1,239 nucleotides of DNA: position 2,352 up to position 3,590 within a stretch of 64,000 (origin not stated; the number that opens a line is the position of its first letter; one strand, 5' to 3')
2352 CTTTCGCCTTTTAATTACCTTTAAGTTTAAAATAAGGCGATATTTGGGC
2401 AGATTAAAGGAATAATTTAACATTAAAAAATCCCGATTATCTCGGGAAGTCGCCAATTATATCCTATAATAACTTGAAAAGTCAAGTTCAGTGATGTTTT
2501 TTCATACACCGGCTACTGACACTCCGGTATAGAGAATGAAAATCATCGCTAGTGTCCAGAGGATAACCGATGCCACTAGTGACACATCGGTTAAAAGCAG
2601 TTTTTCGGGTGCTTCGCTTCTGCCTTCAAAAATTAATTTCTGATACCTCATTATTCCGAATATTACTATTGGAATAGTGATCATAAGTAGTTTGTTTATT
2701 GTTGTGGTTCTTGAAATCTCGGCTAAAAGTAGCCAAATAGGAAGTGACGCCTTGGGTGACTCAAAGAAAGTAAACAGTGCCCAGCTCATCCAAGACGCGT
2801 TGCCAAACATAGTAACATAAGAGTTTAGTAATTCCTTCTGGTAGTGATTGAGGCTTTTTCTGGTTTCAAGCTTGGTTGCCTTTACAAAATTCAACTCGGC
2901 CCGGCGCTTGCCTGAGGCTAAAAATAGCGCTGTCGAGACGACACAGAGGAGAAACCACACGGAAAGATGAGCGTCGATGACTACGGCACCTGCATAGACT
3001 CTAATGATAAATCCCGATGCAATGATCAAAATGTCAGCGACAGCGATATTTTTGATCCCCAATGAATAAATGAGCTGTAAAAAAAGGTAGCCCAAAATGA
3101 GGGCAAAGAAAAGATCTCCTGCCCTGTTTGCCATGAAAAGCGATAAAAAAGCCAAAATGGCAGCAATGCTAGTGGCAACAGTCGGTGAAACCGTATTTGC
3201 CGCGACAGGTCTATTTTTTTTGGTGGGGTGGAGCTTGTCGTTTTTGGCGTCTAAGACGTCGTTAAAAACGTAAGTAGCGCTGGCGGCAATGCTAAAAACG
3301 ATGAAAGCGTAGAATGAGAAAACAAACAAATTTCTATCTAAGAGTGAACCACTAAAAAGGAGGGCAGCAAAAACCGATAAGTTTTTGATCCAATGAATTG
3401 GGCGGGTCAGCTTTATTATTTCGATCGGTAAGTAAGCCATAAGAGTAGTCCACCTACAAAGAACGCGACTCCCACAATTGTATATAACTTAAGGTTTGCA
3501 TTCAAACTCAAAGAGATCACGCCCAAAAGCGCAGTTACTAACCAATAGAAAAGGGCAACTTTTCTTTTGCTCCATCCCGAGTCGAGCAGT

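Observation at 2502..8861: Co-directional UbiA-prenyltransferase / WecA-like / two GT-C glycosyltransferases / secreted protein block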

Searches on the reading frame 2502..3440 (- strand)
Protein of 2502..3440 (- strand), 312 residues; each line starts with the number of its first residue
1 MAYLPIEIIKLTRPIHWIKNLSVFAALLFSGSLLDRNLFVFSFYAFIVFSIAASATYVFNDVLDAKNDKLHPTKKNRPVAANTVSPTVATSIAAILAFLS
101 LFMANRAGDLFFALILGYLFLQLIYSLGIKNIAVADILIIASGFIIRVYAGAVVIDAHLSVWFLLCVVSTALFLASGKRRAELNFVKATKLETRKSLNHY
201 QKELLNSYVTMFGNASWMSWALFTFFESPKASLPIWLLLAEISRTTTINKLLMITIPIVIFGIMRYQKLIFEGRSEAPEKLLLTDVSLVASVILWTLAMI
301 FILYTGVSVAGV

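Call 3: search_protein_families(library=pfam, proteins=[window:2502-3440:-], max_evalue=0.01)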
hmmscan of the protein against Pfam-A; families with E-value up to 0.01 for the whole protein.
window:2502-3440:- (312 aa): 1 family
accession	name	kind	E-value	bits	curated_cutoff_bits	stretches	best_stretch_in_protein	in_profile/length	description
PF01040.23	UbiA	-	1.7e-19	70.6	34.2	1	24-174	6-154/250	UbiA prenyltransferase family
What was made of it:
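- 2502..3440 (-): Polyprenyl-phosphate 5-phosphoribosyltransferase (PPPRS/DPPRS-like, UbiA superfamily), 312 aa. Pfam UbiA 70.6 bits (call 3).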

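Call 4: search_protein_families(library=ncbifam, proteins=[window:2502-3440:-], max_evalue=0.01)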
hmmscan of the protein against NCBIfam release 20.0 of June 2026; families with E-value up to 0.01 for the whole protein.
window:2502-3440:- (312 aa): 13 families
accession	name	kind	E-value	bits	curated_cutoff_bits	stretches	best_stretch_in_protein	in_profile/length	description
NF008977.0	PRK12324.1-2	equivalog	1.1e-60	205.6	234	1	8-306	5-290/297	decaprenyl-phosphate phosphoribosyltransferase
NF008978.0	PRK12324.1-4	equivalog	9.5e-60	202.2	207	1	7-304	34-320/322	decaprenyl-phosphate phosphoribosyltransferase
NF008976.0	PRK12324.1-1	equivalog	4.6e-47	160.9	474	1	4-297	17-297/306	decaprenyl-phosphate phosphoribosyltransferase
NF006088.0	PRK08238.1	equivalog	5.1e-43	147.4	351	1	8-222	195-408/482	UbiA family prenyltransferase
TIGR01473.1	cyoE_ctaB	equivalog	1.2e-09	38.3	210.3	1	10-139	5-136/281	heme o synthase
NF009523.0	PRK12884.1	equivalog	2e-08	33.7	269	1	8-168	7-163/279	prenyltransferase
NF003349.0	PRK04375.1-2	equivalog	5.4e-06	25.8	246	1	45-168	64-191/318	heme o synthase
NF003348.0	PRK04375.1-1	equivalog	2e-05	24.1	285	1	9-143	7-143/292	heme o synthase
NF005742.0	PRK07566.1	equivalog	2.1e-05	23.8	313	1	8-193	31-219/315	chlorophyll synthase ChlG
TIGR01474.1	ubiA_proteo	equivalog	2.8e-05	23.8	275.45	1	40-139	40-139/282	4-hydroxybenzoate octaprenyltransferase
NF009514.0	PRK12873.1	equivalog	0.00018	21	246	1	52-172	58-184/297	4-hydroxybenzoate polyprenyltransferase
TIGR01475.1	ubiA_other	subfamily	0.00022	20.8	180.8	1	23-175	15-172/282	UbiA-like polyprenyltransferase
NF009516.0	PRK12875.1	equivalog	0.00039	19.6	205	1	10-126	22-140/292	prenyltransferase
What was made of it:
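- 2502..3440 (-): NCBIfam DPPRS models score 205.6 and 202.2 bits (cutoffs 234 and 207), against 38 bits for heme-O synthase (call 4).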

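Call 8: search_solved_structures(query=window:2502-3440:-, max_evalue=0.01, show_alignments=1)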
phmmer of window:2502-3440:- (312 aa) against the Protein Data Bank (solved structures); distinct sequences matched with E-value up to 0.01: 2.
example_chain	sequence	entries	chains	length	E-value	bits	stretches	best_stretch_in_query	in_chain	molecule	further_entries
8j8j_D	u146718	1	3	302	7e-37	130.9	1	5-228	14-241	Decaprenyl-phosphate phosphoribosyltransferase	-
8j8k_A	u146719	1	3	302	3.1e-27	99.2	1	5-228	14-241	Decaprenyl-phosphate phosphoribosyltransferase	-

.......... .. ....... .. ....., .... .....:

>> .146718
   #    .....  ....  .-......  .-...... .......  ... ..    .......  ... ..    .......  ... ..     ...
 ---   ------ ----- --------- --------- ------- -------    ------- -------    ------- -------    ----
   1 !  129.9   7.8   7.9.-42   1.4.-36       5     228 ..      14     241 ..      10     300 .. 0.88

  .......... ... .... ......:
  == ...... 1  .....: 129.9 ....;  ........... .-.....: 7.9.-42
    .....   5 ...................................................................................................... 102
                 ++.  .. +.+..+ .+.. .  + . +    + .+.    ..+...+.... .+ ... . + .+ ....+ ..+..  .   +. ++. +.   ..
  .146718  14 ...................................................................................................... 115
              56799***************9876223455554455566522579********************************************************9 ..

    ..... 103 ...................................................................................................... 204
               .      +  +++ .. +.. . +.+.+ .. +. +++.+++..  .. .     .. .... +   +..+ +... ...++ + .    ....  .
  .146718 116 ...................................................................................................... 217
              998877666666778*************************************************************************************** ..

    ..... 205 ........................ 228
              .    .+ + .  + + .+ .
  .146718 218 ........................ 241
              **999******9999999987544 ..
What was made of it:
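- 2502..3440 (-): The only PDB sequence hit is Rv3806c, 8j8j, E 7e-37 (call 8).
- On DPPRS/PPPRS clade of the UbiA superfamily (Rv3806c type): The sole PDB sequence hit is Rv3806c, E 7e-37 (call 8).
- Closest known: Mycobacterial decaprenyl-phospho-arabinose. Same: Same first enzyme family (about 38% identity over 224 aligned residues, counted by eye from the call 8 alignment; all substrate residues kept).
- Rv3806c is the only PDB sequence hit, E 7e-37 (call 8). The PPPRS is homologous to the enzyme that starts DPA synthesis (calls 4, 8). No other UbiA-superfamily structure is hit in the PDB at E below 0.01 (call 8).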

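Call 13: find_homologous_proteins(query=window:2502-3440:-, max_evalue=1e-10)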
Query window:2502-3440:- (312 aa): 3006 proteins with E <= 1e-10 among 8000 candidates; the best 120 are listed.
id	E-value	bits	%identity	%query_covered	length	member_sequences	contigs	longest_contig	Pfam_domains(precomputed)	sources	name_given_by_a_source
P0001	1.6e-188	643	98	100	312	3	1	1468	PF01040.24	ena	-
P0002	1.7e-156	538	81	100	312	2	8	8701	PF01040.24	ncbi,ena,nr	ncbi:MAG: hypothetical protein ACD_52C00058G0002 [uncultured bacterium]|nr:MAG: hypothetical protein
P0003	5.7e-156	537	85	100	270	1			PF01040.24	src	-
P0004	1.0e-154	532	79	100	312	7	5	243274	PF01040.24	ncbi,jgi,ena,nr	ncbi:hypothetical protein A2691_02355 [Candidatus Woesebacteria bacterium RIFCSPHIGHO2_01_FULL_39_23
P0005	1.2e-133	463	71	100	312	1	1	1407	PF01040.24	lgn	-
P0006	3.7e-130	452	69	99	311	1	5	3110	PF01040.24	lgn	-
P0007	3.1e-129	449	69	99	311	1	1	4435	PF01040.24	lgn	-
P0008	3.4e-129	449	70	99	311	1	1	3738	PF01040.24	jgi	jgi:4-hydroxybenzoate polyprenyltransferase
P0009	4.5e-129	448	70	99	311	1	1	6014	PF01040.24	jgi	jgi:4-hydroxybenzoate polyprenyltransferase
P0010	5.4e-129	448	70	99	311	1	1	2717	PF01040.24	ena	-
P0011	9.6e-129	447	69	99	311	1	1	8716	PF01040.24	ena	-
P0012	1.4e-128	447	69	99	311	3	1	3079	PF01040.24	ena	-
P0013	1.5e-128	447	69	99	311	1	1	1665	PF01040.24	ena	-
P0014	1.9e-128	446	70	99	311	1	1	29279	PF01040.24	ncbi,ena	-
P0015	2.0e-128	446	70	99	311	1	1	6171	PF01040.24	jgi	jgi:4-hydroxybenzoate polyprenyltransferase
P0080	8.8e-125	434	64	99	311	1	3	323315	PF01040.24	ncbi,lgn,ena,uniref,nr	ncbi:hypothetical protein A2V61_03865 [Candidatus Woesebacteria bacterium RBG_19FT_COMBO_47_8]|unire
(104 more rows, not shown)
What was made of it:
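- JGI pipelines label many homologues '4-hydroxybenzoate polyprenyltransferase' (call 13).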

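Call 14: find_related_loci(query=window:2502-3440:-, collection=genome_contigs, flank=10000)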
Query window:2502-3440:- (312 aa) in genome_contigs; peptide patterns used: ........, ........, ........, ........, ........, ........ (x = any residue, [..] = any of these).
186 stretches matched a pattern; 41 encode a relative of the query (tblastn E <= 1e-3); 40 distinct loci.
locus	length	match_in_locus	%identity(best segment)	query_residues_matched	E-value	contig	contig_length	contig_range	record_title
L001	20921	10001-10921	66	6-312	4e-133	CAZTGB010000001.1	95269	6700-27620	MAG TPA_asm: uncultured Gammaproteobacteria bacterium isolate SRP090828_co3_120 genome assembly, contig: NODE_11_length_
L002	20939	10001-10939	65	1-308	9e-133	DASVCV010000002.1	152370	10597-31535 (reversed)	MAG TPA_asm: Patescibacteria group bacterium isolate SMAG_U2016 k141_1196935, whole genome shotgun sequence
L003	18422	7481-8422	65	1-308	4e-132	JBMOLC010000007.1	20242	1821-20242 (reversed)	MAG: Patescibacteria group bacterium isolate Betzabe_MAG014 MAG014_7, whole genome shotgun sequence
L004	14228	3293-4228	61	1-312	5e-128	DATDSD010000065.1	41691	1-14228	MAG TPA_asm: Patescibacteria group bacterium isolate SMAG_U7994 k141_130367, whole genome shotgun sequence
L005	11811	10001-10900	63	10-309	3e-127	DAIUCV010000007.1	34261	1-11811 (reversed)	MAG TPA_asm: Patescibacteria group bacterium isolate CTOTU14580 NODE_61_length_34261_cov_9.875110, whole genome shotgun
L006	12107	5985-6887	64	9-309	6e-127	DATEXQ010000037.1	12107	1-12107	MAG TPA_asm: Patescibacteria group bacterium isolate SMAG_U8423 k141_222281, whole genome shotgun sequence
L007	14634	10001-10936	63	1-312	6e-126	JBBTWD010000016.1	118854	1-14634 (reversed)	MAG: Patescibacteria group bacterium isolate H43-bin018_1 H43_bin018_1_000000000016, whole genome shotgun sequence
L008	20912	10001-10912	63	9-312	6e-125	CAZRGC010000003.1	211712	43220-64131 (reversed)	MAG TPA_asm: uncultured Gammaproteobacteria bacterium isolate SRP173033_co1_108 genome assembly, contig: NODE_48_length_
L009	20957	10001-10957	63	1-312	5e-125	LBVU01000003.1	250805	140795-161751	MAG: Candidatus Woesebacteria bacterium GW2011_GWB1_39_10 UT17_C0003, whole genome shotgun sequence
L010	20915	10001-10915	66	4-308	1e-124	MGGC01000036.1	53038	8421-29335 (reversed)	MAG: Candidatus Woesebacteria bacterium RIFCSPHIGHO2_01_FULL_38_10 rifcsphigho2_01_scaffold_5654, whole genome shotgun s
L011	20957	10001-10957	63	1-312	1e-123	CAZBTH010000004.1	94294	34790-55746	MAG TPA_asm: uncultured Gammaproteobacteria bacterium isolate SRP062349_co2_276 genome assembly, contig: NODE_145_length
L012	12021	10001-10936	63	1-312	8e-124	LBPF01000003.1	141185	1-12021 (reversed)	MAG: Candidatus Woesebacteria bacterium GW2011_GWB1_33_38 UR44_C0003, whole genome shotgun sequence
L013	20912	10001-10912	64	7-311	7e-123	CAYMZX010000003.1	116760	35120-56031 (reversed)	MAG TPA_asm: uncultured Gammaproteobacteria bacterium isolate SRP231805_co4_134 genome assembly, contig: k141_188206, wh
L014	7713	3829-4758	62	1-308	7e-123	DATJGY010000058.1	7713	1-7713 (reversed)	MAG TPA_asm: Alphaproteobacteria bacterium isolate SMAG_U15498 k141_3663133, whole genome shotgun sequence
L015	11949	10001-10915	62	10-312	1e-122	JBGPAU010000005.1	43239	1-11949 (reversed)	MAG: Patescibacteria group bacterium isolate OBJ_0618_130150_121 k141_3589975_length_43239_cov_15.4660, whole genome sho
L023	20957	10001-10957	64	1-312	8e-121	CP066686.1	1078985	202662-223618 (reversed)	MAG: Candidatus Woesebacteria bacterium isolate NC_groundwater_442_Ag_B-0.1um_40_41 chromosome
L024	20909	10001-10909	61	8-308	8e-120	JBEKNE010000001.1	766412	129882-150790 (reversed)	MAG: Candidatus Microgenomates bacterium isolate SPRUCE 40 SPRUCE_40_1, whole genome shotgun sequence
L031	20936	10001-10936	79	1-312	3e-167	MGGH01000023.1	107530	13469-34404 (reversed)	MAG: Candidatus Woesebacteria bacterium RIFCSPHIGHO2_01_FULL_39_23 rifcsphigho2_01_scaffold_349, whole genome shotgun se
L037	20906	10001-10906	62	6-309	7e-118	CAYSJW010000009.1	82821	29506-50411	MAG TPA_asm: uncultured Gammaproteobacteria bacterium isolate SRP231805_co4_34 genome assembly, contig: k141_195038, who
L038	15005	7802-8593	37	9-286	1e-42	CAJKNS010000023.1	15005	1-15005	MAG TPA_asm: uncultured Clostridiales bacterium isolate ERR321553-bin.17 genome assembly, contig: NODE_1969_length_15005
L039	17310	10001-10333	31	54-155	1e-6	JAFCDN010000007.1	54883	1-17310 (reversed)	MAG: Candidatus Iainarchaeum archaeon isolate Meg19_1012_Bin_505 Meg19_1012_Bin_505_scaffold_650, whole genome shotgun s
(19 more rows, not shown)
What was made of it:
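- Checked: The nearest relatives are Candidatus Woesebacteria MAGs (calls 13, 14).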

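Call 44: search_protein_families(library=pfam, proteins=[L009:5993-6937:-, L009:10957-11835:-, L038:7790-8656:+, L038:8809-10893:+, L038:11282-12709:+, L038:6909-7751:-, L038:3532-6915:-, L038:12670-14253:-, L039:11196-12668:+, L039:13327-14421:+], max_evalue=0.001)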
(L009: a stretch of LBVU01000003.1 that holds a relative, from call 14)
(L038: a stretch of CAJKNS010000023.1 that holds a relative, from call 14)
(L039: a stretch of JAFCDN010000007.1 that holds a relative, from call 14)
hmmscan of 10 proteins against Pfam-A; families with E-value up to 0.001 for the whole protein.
L009:5993-6937:- (314 aa): 6 families
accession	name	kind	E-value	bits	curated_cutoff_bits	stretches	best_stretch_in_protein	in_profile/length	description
PF16363.11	GDP_Man_Dehyd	-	3e-57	195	27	1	5-302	1-329/332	GDP-mannose 4,6 dehydratase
PF01370.27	Epimerase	-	1.9e-54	185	20.9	1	4-242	1-240/240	NAD dependent epimerase/dehydratase family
PF01073.25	3Beta_HSD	-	6.1e-13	48.9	22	1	5-181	1-185/280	3-beta hydroxysteroid dehydrogenase/isomerase family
PF04321.23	RmlD_sub_bind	-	3.1e-11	43.3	27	1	3-269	2-236/287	RmlD substrate binding domain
PF02719.21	Polysacc_synt_2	-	7.3e-11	42.2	20.2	1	4-116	1-125/293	Polysaccharide biosynthesis protein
PF07993.18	NAD_binding_4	-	1.8e-08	34.3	20.1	1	6-176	1-206/258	Male sterility protein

L009:10957-11835:- (292 aa): 2 families
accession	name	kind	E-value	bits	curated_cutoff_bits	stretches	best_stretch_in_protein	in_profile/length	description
PF08308.17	PEGA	-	3.2e-16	59.4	20.8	1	132-194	7-69/71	PEGA domain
PF08239.17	SH3_3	-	3.2e-07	30.9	27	1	215-273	2-52/54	Bacterial SH3 domain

L038:7790-8656:+ (288 aa): 1 family
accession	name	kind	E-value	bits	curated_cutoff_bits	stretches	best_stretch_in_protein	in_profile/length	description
PF01040.23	UbiA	-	2e-20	73.6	34.2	1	39-172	23-152/250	UbiA prenyltransferase family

L038:8809-10893:+ (694 aa): 13 families
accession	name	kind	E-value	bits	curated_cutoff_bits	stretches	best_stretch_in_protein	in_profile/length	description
PF00724.26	Oxidored_FMN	-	8.3e-27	94.8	27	1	8-346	2-340/342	NADH:flavin oxidoreductase / NADH oxidase family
PF07992.20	Pyr_redox_2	-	7.8e-21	75.2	26.1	1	385-553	1-192/291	Pyridine nucleotide-disulphide oxidoreductase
PF13738.12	Pyr_redox_3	-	2.4e-12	47.2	30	1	479-544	137-203/305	Pyridine nucleotide-disulphide oxidoreductase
PF12831.13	FAD_oxidored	-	2.5e-12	47.2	27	1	387-427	2-42/416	FAD dependent oxidoreductase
PF00070.33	Pyr_redox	-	2.6e-12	47.5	22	2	507-557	1-53/82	Pyridine nucleotide-disulphide oxidoreductase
PF01266.30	DAO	-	3.5e-09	37.1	27.9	1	386-427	1-43/353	FAD dependent oxidoreductase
PF13450.12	NAD_binding_8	-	4.5e-09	36.9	21.9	1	389-425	1-37/68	NAD(P)-binding Rossmann-like domain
PF00890.30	FAD_binding_2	-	7.2e-09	35.8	20.4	1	387-427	2-42/414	FAD binding domain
PF03486.20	HI0933_like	-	9.8e-08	32.2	50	1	386-424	2-40/244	HI0933-like protein Rossmann domain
PF01134.28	GIDA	-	5.3e-07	29.5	22.1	1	386-415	1-30/391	Glucose inhibited division protein A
PF01494.25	FAD_binding_3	-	5.6e-07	29.5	22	0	386-416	3-33/349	FAD binding domain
PF01262.27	AlaDh_PNT_C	-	0.00068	19.6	23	0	382-418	26-62/214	Alanine dehydrogenase/PNT, C-terminal domain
PF02558.23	ApbA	-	0.00097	19.2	22.2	0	509-558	2-49/150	Ketopantoate reductase PanE/ApbA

L038:11282-12709:+ (475 aa): 0 families

L038:6909-7751:- (280 aa): 5 families
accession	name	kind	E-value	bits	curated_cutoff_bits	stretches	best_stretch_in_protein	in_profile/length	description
PF00005.33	ABC_tran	-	3e-35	122.2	25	1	70-213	1-136/137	ABC transporter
PF02463.25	SMC_N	-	9.7e-07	28.9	40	1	185-260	136-213/220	RecF/RecN/SMC N terminal domain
PF13304.12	AAA_21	-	8e-06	26.6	27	0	84-105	3-27/304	AAA domain, putative AbiEii toxin, Type IV TA system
PF13401.12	AAA_22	-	0.00014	22.6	27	1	81-244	6-123/130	AAA domain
PF13604.12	AAA_30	-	0.00086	19.5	27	0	80-100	18-38/191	AAA domain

L038:3532-6915:- (1127 aa): 2 families
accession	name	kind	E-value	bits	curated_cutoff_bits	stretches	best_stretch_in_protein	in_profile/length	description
PF02687.27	FtsX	-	1e-21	77.7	25.5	2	1001-1118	2-119/120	FtsX-like permease C-terminal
PF12704.14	MacB_PCD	-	2e-15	58.1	27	2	774-960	9-197/207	MacB-like periplasmic core domain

L038:12670-14253:- (527 aa): 1 family
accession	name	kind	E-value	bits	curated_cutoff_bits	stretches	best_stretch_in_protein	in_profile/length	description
PF01554.23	MatE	-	2e-32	112.6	24.9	2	82-247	1-161/161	MatE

L039:11196-12668:+ (490 aa): 3 families
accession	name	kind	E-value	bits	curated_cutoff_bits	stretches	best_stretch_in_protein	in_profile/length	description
PF04055.27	Radical_SAM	-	2.4e-24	86.8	29.5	1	101-258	3-166/166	Radical SAM superfamily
PF23545.1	Zn_ribbon_HMPTM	-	3e-21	75.2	27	1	7-51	1-45/45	HMPTM N-terminal zinc ribbon domain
PF13353.11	Fer4_12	-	9.4e-06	26.4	22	1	103-189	13-98/137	4Fe-4S single cluster domain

L039:13327-14421:+ (364 aa): 2 families
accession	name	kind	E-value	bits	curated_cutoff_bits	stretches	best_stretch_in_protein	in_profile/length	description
PF02906.19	Fe_hyd_lg_C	-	3.9e-85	285.9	22.1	1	17-298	2-245/245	Iron only hydrogenase large subunit, C-terminal domain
PF02256.22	Fe_hyd_SSU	-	1.2e-14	54.5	24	1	306-356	2-52/56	Iron hydrogenase small subunit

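Call 45: search_protein_families(library=ncbifam, proteins=[L009:5993-6937:-, L038:7790-8656:+, L039:9824-10753:+], max_evalue=0.001)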
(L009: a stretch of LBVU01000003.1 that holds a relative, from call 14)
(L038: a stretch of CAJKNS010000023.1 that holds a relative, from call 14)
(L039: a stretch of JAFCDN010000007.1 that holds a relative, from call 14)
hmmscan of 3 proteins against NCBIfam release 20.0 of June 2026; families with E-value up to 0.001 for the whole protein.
L009:5993-6937:- (314 aa): 28 families (the best 25 are shown)
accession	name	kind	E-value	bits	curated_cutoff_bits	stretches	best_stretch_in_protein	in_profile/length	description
TIGR01181.1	dTDP_gluc_dehyt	equivalog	1.4e-46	159.1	365.1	1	3-311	1-313/321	dTDP-glucose 4,6-dehydratase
TIGR04180.1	EDH_00030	hypoth_equivalog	3e-40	138.2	475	1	4-290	1-290/297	NAD-dependent 4,6-dehydratase LegB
NF008872.0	PRK11908.1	equivalog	6.1e-36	124.2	294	1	1-264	1-275/349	bifunctional UDP-4-keto-pentose/UDP-xylose synthase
TIGR01179.1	galE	equivalog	6.7e-34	117.2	262.3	1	3-297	1-312/332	UDP-glucose 4-epimerase GalE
NF005998.1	PRK08125.1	equivalog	1.9e-30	105.8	777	1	2-262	316-587/649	bifunctional UDP-4-amino-4-deoxy-L-arabinose formyltransferase/UDP-glucuronic acid oxidase ArnA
NF011728.1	PRK15181.1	equivalog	1.2e-28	100.2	760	1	3-309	17-337/348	Vi polysaccharide biosynthesis UDP-N-acetylglucosaminuronic acid C-4 epimerase TviC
NF007490.0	PRK10084.1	subfamily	3.5e-27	95.3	649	1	3-311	2-336/361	dTDP-glucose 4,6-dehydratase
TIGR02197.1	heptose_epim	equivalog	2.4e-24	86.1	274.6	1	4-307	1-311/316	ADP-glyceromanno-heptose 6-epimerase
NF007582.0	PRK10217.1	equivalog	2.6e-24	86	698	1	1-310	1-332/355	dTDP-glucose 4,6-dehydratase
TIGR02622.1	CDP_4_6_dhtase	equivalog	2e-18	66.7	278.45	1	2-312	5-333/352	CDP-glucose 4,6-dehydratase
NF007956.0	PRK10675.1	subfamily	3.4e-17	62.6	394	1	3-299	2-319/338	UDP-glucose 4-epimerase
TIGR01472.1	gmd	equivalog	5.8e-15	55.3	415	1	3-252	2-260/342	GDP-mannose 4,6-dehydratase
NF047922.1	GDPFucSynFcl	equivalog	2.2e-13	50.3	500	1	82-309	68-301/308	GDP-L-fucose synthase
NF041015.1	UDPsulfquin_syn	equivalog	1e-12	47.7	575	1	187-263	236-313/384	UDP-sulfoquinovose synthase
TIGR03466.1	HpnA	hypoth_equivalog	1.7e-11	43.6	367.65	1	3-263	2-249/327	hopanoid-associated sugar epimerase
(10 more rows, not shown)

L038:7790-8656:+ (288 aa): 23 families
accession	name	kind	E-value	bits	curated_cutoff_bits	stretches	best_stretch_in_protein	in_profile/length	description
NF008978.0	PRK12324.1-4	equivalog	2.1e-66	224.1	207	1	4-286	35-320/322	decaprenyl-phosphate phosphoribosyltransferase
NF008977.0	PRK12324.1-2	equivalog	2.6e-61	207.6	234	1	2-286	3-288/297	decaprenyl-phosphate phosphoribosyltransferase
NF006088.0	PRK08238.1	equivalog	9.2e-54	182.9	351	1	2-282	193-477/482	UbiA family prenyltransferase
NF008976.0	PRK12324.1-1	equivalog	2.6e-47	161.7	474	1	5-277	22-295/306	decaprenyl-phosphate phosphoribosyltransferase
NF009523.0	PRK12884.1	equivalog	1.4e-15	57.3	269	1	1-176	4-170/279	prenyltransferase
TIGR01475.1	ubiA_other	subfamily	5.5e-09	35.9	180.8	1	14-125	11-122/282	UbiA-like polyprenyltransferase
TIGR01474.1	ubiA_proteo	equivalog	4.3e-08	33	275.45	1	3-110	3-116/282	4-hydroxybenzoate octaprenyltransferase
TIGR01473.1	cyoE_ctaB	equivalog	1.2e-07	31.8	210.3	1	38-129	37-127/281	heme o synthase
TIGR01476.1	chlor_syn_BchG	subfamily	1.3e-07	31.4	212.3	1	3-125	2-123/283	(bacterio)chlorophyll synthase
NF009521.0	PRK12882.1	equivalog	1.9e-07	30.6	296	1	2-166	6-165/280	geranylgeranylglycerol-phosphate geranylgeranyltransferase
NF009516.0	PRK12875.1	equivalog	2.1e-07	30.3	205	1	33-135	49-153/292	prenyltransferase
NF005742.0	PRK07566.1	equivalog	3.3e-07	29.7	313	1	3-125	30-150/315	chlorophyll synthase ChlG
NF035940.1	prenyl_rel_EboC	equivalog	1.2e-06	28.1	250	1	33-131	36-129/292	UbiA-like protein EboC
NF009609.0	PRK13106.1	equivalog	6.2e-06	25.8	349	1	5-114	19-127/301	prenyltransferase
TIGR02056.1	ChlG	equivalog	5.1e-05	23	436.45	1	6-124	21-144/306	chlorophyll synthase ChlG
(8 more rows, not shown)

L039:9824-10753:+ (309 aa): 22 families
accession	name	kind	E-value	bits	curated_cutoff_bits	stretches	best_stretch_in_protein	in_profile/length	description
NF005742.0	PRK07566.1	equivalog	9.2e-15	54.5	313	1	5-227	30-242/315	chlorophyll synthase ChlG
TIGR01476.1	chlor_syn_BchG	subfamily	2.1e-14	53.7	212.3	1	8-244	5-228/283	(bacterio)chlorophyll synthase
NF009058.0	PRK12392.1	subfamily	4.9e-12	45.6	494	1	30-255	36-252/333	bacteriochlorophyll c synthase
NF035940.1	prenyl_rel_EboC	equivalog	7e-11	42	250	1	6-132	2-123/292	UbiA-like protein EboC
NF006088.0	PRK08238.1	equivalog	8.9e-11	41.1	351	1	3-153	192-326/482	UbiA family prenyltransferase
NF008978.0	PRK12324.1-4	equivalog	3.3e-10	39.4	207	1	41-166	66-180/322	decaprenyl-phosphate phosphoribosyltransferase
NF008977.0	PRK12324.1-2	equivalog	3.7e-10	39.7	234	1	6-253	5-232/297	decaprenyl-phosphate phosphoribosyltransferase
TIGR01474.1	ubiA_proteo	equivalog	1e-09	38.3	275.45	1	49-242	43-224/282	4-hydroxybenzoate octaprenyltransferase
NF009521.0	PRK12882.1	equivalog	4.5e-09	35.9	296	1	24-303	22-278/280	geranylgeranylglycerol-phosphate geranylgeranyltransferase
NF009516.0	PRK12875.1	equivalog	9.2e-09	34.8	205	1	7-241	21-241/292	prenyltransferase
NF009523.0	PRK12884.1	equivalog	1.7e-08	34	269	1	43-304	35-275/279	prenyltransferase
TIGR01473.1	cyoE_ctaB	equivalog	7.7e-08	32.4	210.3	1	27-248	20-227/281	heme o synthase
NF009926.0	PRK13387.1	equivalog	1.2e-07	31.1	316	1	18-168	14-162/317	1,4-dihydroxy-2-naphthoate polyprenyltransferase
NF045897.1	SCO3242_trans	equivalog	2.2e-07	30.8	260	1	56-107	42-90/287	SCO3242 family prenyltransferase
NF009526.0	PRK12888.1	equivalog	2.3e-07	30.5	364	1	24-254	33-250/301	4-hydroxybenzoate octaprenyltransferase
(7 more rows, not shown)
